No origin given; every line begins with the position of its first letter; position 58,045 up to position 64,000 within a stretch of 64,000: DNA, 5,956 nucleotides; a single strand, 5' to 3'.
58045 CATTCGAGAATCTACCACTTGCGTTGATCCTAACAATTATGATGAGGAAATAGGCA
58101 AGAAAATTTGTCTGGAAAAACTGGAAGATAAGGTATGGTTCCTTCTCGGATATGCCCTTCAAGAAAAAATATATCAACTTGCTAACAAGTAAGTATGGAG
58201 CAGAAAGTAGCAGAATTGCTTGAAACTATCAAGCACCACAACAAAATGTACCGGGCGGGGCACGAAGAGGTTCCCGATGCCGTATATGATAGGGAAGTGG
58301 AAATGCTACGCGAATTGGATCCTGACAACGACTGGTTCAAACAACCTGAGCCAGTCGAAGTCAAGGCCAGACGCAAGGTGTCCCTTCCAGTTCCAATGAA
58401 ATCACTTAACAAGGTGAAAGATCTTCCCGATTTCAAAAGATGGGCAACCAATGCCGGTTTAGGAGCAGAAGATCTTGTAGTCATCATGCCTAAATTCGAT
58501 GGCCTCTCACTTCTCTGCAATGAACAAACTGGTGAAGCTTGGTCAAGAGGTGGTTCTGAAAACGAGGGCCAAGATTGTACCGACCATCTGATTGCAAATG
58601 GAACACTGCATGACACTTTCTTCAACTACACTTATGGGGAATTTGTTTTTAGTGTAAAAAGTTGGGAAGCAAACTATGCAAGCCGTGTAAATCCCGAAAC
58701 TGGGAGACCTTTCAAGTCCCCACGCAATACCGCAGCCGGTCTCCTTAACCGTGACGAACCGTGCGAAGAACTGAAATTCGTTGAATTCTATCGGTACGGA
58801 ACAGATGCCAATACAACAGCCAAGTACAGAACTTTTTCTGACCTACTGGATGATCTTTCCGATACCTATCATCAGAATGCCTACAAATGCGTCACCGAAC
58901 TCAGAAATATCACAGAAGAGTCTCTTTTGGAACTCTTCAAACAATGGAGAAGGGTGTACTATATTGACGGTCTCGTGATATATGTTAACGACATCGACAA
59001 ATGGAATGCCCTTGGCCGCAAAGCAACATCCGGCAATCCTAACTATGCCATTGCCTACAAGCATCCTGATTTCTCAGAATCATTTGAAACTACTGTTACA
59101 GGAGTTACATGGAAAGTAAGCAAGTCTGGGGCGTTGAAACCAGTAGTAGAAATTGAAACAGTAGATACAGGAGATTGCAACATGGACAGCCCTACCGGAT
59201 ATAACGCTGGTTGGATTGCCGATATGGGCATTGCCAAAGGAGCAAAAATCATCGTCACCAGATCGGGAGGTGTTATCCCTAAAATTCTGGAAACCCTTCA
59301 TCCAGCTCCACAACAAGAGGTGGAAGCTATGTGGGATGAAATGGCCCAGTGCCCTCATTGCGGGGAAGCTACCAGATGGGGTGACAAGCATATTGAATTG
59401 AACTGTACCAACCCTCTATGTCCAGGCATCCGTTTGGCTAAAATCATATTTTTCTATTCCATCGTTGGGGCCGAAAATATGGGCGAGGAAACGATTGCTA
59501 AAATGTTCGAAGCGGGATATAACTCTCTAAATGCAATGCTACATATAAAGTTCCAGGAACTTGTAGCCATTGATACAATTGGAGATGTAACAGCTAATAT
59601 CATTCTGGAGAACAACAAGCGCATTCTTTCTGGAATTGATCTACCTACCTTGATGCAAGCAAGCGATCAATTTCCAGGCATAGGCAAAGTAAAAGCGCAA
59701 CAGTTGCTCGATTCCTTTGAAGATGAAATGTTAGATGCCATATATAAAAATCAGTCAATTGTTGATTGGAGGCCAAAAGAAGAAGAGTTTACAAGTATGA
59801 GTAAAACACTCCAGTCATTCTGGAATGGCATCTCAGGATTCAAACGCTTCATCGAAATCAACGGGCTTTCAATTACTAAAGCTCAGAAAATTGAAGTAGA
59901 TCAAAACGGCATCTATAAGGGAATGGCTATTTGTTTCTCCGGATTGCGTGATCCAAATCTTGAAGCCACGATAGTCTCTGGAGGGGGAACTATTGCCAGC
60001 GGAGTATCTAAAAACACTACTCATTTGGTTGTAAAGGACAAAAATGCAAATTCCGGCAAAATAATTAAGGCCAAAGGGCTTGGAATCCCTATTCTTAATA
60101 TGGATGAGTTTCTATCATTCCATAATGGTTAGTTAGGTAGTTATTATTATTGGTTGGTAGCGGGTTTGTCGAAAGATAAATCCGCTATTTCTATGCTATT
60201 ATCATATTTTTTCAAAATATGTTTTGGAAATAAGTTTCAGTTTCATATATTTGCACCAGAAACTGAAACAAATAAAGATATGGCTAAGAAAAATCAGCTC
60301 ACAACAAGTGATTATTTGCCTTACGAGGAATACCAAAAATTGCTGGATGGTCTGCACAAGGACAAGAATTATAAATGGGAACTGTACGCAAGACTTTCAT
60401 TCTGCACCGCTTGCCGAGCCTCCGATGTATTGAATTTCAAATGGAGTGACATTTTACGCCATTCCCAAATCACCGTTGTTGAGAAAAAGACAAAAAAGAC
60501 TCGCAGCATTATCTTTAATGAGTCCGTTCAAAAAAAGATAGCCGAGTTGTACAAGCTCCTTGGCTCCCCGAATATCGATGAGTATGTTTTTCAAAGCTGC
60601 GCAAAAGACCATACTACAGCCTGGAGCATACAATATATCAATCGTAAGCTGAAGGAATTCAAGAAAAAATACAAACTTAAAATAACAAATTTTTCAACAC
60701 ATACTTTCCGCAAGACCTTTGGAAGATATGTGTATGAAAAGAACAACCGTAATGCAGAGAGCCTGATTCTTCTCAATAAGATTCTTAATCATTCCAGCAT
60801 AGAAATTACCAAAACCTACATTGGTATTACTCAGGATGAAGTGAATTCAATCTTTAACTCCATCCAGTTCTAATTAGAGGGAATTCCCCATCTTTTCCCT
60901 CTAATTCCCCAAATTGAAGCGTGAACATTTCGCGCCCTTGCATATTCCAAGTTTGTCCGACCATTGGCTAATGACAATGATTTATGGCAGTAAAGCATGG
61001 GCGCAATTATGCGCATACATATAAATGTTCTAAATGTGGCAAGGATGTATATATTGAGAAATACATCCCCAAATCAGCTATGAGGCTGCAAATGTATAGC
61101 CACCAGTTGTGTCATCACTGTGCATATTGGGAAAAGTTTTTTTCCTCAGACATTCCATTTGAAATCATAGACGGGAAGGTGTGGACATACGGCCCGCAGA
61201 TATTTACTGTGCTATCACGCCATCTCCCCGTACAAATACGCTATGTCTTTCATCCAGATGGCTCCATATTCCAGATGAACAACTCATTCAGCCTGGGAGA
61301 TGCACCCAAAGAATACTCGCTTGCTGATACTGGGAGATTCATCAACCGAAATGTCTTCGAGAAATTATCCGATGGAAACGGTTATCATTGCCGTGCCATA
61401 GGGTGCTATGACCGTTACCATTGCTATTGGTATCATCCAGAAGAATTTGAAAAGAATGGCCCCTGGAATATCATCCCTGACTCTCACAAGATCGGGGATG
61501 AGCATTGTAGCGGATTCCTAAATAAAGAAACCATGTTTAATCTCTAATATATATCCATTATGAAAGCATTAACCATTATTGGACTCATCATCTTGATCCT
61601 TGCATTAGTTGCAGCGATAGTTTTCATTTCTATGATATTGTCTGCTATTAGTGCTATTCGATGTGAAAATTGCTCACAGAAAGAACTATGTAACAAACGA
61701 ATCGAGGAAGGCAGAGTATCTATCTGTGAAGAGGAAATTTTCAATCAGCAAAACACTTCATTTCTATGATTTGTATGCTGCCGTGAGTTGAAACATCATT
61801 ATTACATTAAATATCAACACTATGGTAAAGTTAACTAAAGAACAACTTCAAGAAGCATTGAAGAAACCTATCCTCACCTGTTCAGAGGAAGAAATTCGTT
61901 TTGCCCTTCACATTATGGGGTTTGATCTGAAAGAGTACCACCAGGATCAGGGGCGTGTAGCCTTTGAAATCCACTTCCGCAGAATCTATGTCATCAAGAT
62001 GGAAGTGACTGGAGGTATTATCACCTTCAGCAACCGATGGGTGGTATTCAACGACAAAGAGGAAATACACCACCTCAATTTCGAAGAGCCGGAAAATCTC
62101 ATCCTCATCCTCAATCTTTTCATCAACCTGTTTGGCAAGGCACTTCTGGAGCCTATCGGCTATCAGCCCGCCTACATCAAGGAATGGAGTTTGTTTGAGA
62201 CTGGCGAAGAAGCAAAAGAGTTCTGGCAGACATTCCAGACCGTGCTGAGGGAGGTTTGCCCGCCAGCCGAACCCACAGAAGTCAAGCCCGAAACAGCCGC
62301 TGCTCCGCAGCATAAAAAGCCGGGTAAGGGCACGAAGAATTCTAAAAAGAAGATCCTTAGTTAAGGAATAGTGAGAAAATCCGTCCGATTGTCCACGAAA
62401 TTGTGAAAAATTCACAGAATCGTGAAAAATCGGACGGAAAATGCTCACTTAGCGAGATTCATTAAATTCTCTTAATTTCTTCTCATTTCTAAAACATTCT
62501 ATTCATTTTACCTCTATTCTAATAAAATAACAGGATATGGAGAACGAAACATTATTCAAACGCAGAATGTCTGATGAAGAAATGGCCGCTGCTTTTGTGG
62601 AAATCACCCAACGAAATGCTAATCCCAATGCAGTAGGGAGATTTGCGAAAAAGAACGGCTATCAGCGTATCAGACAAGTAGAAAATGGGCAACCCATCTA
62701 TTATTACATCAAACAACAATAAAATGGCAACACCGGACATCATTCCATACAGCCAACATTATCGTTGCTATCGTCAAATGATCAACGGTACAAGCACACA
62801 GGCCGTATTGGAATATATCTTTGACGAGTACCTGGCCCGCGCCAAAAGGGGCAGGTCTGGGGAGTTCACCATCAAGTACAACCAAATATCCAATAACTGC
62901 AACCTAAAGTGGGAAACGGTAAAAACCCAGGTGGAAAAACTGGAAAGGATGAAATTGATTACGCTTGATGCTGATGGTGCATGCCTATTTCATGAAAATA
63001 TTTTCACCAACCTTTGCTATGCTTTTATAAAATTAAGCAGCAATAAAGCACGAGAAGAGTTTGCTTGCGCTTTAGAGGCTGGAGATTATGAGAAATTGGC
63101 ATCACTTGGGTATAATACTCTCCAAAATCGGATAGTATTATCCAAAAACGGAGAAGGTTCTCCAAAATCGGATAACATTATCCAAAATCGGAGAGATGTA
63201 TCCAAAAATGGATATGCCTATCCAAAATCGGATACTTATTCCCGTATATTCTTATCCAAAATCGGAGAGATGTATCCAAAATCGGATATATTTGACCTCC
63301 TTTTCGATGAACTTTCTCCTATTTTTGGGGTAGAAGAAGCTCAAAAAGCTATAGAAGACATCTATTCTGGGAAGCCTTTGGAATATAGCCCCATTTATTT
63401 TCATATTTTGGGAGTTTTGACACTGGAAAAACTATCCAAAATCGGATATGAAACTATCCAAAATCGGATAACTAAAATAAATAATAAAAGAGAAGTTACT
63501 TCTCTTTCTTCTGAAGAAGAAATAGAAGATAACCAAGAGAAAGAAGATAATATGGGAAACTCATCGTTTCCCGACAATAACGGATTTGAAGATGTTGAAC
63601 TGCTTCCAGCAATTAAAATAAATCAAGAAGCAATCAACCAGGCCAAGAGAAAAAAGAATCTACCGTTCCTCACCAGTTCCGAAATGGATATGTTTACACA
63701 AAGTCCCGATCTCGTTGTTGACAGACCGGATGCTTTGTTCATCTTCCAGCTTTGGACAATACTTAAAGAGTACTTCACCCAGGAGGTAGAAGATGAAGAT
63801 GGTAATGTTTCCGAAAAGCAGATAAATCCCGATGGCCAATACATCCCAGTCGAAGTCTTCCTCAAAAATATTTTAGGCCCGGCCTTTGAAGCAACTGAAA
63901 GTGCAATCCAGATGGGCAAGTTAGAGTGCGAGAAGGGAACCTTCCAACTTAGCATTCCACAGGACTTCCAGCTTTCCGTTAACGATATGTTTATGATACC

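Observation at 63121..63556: Iteron-type replication origin embedded in an open reading frame, with the same DNA motif read in all three frames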

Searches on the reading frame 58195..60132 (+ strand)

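Call 8: search_protein_families(library=pfam, proteins=[window:58195-60132:+], max_evalue=0.01)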
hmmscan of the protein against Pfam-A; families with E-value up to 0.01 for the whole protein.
window:58195-60132:+ (645 aa): 6 families
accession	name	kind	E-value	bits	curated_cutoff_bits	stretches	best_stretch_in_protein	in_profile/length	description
PF03120.22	DNA_ligase_OB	-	6.2e-15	55.3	32.9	1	298-370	1-73/79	NAD-dependent DNA ligase OB-fold domain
PF01653.23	DNA_ligase_aden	-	9e-15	55.3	27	1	61-291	6-251/253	NAD-dependent DNA ligase adenylation domain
PF00533.33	BRCT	-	2.3e-10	41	21.3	1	572-640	4-75/78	BRCA1 C Terminus (BRCT) domain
PF12738.14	PTCB-BRCT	-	6.5e-06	26.5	22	1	579-636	3-61/63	twin BRCT domain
PF12826.13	HHH_2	-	6.2e-05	23.5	27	1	432-472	13-53/64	Helix-hairpin-helix motif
PF14520.12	HHH_5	-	0.0068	17.3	27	0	453-510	1-57/57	Helix-hairpin-helix domain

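Call 9: search_protein_families(library=phrogs, proteins=[window:58195-60132:+], max_evalue=0.01)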
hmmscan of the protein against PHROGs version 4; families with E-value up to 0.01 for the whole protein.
window:58195-60132:+ (645 aa): 4 families
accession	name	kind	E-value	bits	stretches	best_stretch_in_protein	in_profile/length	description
phrog_3869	-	DNA, RNA and nucleotide metabolism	1.3e-101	342.1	1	3-641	7-651/656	NAD-dependent DNA ligase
phrog_3359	-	DNA, RNA and nucleotide metabolism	4.9e-27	96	1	8-367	4-322/325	NAD-dependent DNA ligase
phrog_3498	-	DNA, RNA and nucleotide metabolism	2.2e-13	51.6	1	384-641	7-251/256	NAD-dependent DNA ligase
phrog_2561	-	DNA, RNA and nucleotide metabolism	6.5e-07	30.7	1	562-642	77-159/167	DNA ligase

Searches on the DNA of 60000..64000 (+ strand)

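Call 10: search_dna_similar(query=window:60000-64000:+, collection=phages, mode=distant, max_rows=25)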
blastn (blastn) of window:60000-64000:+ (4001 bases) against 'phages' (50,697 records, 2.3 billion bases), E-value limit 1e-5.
Records with a match: 1; places in all: 1; records where one place covers at least 80% of the query: 0.
Best place of each record, by identity: 60-80% 1.
By first word of the organism name: Bacteroides 1.
By host as written in the record: Bacteroides salyersiae BG8 1.
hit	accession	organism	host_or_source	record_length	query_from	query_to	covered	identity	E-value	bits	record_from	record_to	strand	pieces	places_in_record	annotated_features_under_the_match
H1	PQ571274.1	Bacteroides phage BS-TP1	Bacteroides salyersiae BG8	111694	280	843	14%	65.0%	1e-19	105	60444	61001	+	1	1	integrase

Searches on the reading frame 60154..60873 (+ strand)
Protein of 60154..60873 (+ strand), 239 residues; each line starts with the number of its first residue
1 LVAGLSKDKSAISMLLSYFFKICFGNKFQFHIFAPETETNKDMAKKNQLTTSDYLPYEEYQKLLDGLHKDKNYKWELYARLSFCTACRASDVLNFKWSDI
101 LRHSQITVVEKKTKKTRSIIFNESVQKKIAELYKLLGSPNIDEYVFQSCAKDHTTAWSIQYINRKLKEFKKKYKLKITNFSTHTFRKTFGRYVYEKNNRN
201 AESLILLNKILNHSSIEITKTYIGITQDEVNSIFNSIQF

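Call 8: search_protein_families(library=pfam, proteins=[window:60154-60873:+], max_evalue=0.01)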
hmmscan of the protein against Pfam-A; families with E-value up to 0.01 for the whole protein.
window:60154-60873:+ (239 aa): 1 family
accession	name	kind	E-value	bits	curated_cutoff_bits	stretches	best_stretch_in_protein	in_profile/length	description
PF00589.27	Phage_integrase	-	4.4e-17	62.8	27.1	1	55-224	3-167/172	Phage integrase family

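Call 9: search_protein_families(library=phrogs, proteins=[window:60154-60873:+], max_evalue=0.01)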
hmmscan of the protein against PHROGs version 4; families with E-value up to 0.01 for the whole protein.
window:60154-60873:+ (239 aa): 4 families
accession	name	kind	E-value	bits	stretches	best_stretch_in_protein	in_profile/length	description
phrog_216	-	integration and excision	3.2e-38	132.5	1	40-239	41-238/301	integrase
phrog_1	-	integration and excision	3.5e-29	103.5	1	50-230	266-440/611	integrase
phrog_7269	-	integration and excision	2.5e-11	44.3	1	164-232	15-76/89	integrase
phrog_7244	-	integration and excision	0.0026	18.1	1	51-116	175-238/263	integrase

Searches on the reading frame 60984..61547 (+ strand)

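Call 8: search_protein_families(library=pfam, proteins=[window:60984-61547:+], max_evalue=0.01)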
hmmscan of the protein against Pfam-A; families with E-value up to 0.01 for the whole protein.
window:60984-61547:+ (187 aa): 0 families

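Call 9: search_protein_families(library=phrogs, proteins=[window:60984-61547:+], max_evalue=0.01)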
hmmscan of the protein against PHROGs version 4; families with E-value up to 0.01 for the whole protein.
window:60984-61547:+ (187 aa): 1 family
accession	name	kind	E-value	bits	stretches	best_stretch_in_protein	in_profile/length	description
phrog_30181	-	unknown function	0.0048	18.2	0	9-27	22-40/71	-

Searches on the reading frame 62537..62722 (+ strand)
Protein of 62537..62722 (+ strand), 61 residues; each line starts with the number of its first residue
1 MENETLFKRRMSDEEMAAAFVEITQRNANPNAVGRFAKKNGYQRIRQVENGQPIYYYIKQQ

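Call 8: search_protein_families(library=pfam, proteins=[window:62537-62722:+], max_evalue=0.01)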
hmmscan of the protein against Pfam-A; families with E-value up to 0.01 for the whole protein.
window:62537-62722:+ (61 aa): 0 families

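Call 9: search_protein_families(library=phrogs, proteins=[window:62537-62722:+], max_evalue=0.01)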
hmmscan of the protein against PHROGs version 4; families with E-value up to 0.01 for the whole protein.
window:62537-62722:+ (61 aa): 0 families
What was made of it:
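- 62537..62722 (+): Conserved 61-aa ORF directly upstream, inside the swapped cassette. Its function is unknown. It could be a co-factor or a regulator. No Pfam or PHROG hit (calls 8, 9).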
